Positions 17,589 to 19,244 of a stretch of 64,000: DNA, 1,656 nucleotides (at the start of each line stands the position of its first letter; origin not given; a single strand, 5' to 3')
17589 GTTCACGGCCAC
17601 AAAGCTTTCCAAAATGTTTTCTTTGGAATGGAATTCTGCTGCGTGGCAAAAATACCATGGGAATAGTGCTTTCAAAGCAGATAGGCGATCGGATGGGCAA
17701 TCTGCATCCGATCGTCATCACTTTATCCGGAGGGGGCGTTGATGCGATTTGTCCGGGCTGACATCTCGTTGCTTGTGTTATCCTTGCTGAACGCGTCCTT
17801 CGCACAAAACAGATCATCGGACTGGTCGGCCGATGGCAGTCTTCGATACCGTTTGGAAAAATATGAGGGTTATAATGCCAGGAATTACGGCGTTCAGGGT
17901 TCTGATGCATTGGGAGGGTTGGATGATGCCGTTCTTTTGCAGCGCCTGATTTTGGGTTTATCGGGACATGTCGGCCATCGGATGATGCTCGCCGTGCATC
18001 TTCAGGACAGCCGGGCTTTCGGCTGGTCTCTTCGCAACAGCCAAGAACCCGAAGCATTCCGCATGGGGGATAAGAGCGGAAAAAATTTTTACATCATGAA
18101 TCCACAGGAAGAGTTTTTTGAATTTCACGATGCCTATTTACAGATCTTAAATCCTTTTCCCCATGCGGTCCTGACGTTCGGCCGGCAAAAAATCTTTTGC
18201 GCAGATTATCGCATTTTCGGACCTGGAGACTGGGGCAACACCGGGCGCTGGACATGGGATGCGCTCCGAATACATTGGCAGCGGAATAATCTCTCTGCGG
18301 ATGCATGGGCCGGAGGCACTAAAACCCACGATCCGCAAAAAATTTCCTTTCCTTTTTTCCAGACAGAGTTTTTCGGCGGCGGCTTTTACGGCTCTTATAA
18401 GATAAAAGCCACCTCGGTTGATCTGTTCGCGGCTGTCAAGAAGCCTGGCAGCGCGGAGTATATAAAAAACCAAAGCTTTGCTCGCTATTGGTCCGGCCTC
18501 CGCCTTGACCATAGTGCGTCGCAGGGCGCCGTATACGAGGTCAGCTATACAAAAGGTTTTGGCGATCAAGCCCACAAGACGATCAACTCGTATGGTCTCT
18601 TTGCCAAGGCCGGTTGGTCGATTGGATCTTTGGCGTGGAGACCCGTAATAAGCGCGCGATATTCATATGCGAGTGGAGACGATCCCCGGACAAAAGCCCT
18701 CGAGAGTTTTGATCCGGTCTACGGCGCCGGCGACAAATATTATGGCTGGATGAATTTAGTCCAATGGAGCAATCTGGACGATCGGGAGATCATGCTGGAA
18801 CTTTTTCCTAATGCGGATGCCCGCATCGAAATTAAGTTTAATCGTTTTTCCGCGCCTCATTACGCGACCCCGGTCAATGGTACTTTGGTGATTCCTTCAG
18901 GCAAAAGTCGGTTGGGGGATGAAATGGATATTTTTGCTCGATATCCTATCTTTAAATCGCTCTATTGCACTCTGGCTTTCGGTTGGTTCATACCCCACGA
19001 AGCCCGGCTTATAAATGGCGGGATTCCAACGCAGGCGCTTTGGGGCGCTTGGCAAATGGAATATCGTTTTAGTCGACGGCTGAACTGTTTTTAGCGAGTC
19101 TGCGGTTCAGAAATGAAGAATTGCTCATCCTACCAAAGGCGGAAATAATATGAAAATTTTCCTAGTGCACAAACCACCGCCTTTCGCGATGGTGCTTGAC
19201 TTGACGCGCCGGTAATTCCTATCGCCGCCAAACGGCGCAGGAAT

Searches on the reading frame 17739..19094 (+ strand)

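Call 20: search_protein_families(library=pfam, proteins=[window:17739-19094:+], max_evalue=0.001)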
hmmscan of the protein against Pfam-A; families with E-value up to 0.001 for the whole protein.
window:17739-19094:+ (451 aa): 1 family
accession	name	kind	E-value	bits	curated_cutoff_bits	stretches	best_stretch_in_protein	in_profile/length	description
PF13372.12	Alginate_exp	-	5.6e-30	104.9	25.2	1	59-419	25-377/395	Alginate export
